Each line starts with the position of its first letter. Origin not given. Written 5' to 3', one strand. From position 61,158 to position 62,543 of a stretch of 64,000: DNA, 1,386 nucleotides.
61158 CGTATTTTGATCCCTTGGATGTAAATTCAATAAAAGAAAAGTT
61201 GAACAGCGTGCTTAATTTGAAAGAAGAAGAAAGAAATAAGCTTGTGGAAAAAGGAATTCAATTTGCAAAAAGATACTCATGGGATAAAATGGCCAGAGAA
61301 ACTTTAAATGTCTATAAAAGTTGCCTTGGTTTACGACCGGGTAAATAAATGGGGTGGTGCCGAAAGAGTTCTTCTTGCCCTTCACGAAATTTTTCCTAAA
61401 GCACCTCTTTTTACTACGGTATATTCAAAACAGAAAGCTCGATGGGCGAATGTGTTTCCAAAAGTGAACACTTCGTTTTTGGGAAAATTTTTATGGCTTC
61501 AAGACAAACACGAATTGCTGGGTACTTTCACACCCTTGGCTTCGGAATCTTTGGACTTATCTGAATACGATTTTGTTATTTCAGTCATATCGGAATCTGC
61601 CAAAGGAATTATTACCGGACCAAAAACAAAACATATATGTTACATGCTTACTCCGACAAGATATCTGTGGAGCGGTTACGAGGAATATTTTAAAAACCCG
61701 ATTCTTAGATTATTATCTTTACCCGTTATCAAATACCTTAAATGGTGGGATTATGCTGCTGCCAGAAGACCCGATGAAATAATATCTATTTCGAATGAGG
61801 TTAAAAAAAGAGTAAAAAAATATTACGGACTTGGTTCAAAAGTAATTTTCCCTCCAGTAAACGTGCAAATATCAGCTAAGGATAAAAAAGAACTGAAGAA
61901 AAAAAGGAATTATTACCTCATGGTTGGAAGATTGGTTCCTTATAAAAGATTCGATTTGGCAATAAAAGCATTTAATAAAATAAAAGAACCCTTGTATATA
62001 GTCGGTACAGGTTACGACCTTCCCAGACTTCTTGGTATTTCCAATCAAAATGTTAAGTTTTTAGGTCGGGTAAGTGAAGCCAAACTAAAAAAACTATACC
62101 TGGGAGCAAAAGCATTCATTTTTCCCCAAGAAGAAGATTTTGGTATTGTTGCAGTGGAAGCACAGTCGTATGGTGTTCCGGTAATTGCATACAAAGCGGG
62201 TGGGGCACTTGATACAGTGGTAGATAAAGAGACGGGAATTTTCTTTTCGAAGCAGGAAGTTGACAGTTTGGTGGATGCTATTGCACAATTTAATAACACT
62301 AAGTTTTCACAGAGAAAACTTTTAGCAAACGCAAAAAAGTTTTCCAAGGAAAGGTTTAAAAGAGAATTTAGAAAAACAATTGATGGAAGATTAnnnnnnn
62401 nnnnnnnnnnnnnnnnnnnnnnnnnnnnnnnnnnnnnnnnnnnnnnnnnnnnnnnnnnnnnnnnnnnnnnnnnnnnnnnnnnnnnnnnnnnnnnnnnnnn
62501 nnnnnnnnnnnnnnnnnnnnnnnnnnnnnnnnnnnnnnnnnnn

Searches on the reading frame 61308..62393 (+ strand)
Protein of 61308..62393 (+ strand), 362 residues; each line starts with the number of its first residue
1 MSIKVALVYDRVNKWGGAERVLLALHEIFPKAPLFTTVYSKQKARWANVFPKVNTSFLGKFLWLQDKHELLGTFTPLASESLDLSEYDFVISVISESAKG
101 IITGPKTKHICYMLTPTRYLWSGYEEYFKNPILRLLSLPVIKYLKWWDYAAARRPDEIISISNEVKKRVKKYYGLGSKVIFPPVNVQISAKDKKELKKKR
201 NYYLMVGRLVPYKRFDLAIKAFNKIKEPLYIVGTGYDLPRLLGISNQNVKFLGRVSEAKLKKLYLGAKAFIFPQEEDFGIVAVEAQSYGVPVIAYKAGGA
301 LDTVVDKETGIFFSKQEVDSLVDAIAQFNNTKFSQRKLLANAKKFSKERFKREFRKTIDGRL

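Call 68: search_protein_families(library=pfam, proteins=[window:61308-62393:+], max_evalue=0.05)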
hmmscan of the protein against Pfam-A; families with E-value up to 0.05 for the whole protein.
window:61308-62393:+ (362 aa): 5 families
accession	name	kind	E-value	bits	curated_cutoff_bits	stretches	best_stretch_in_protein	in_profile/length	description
PF00534.26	Glycos_transf_1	-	8e-32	110.6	26.4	1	191-344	6-171/172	Glycosyl transferases group 1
PF13692.12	Glyco_trans_1_4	-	2.4e-23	83.4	27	1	202-327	3-138/142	Glycosyl transferases group 1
PF20706.3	GT4-conflict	-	7.5e-07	28.9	26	1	189-318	186-329/385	Family 4 Glycosyltransferase in conflict systems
PF13439.12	Glyco_transf_4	-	0.00015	22.3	28.5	1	16-186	2-168/170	Glycosyltransferase Family 4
PF20124.4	DUF6514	-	0.04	14.5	23.9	0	283-326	34-75/94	Family of unknown function (DUF6514)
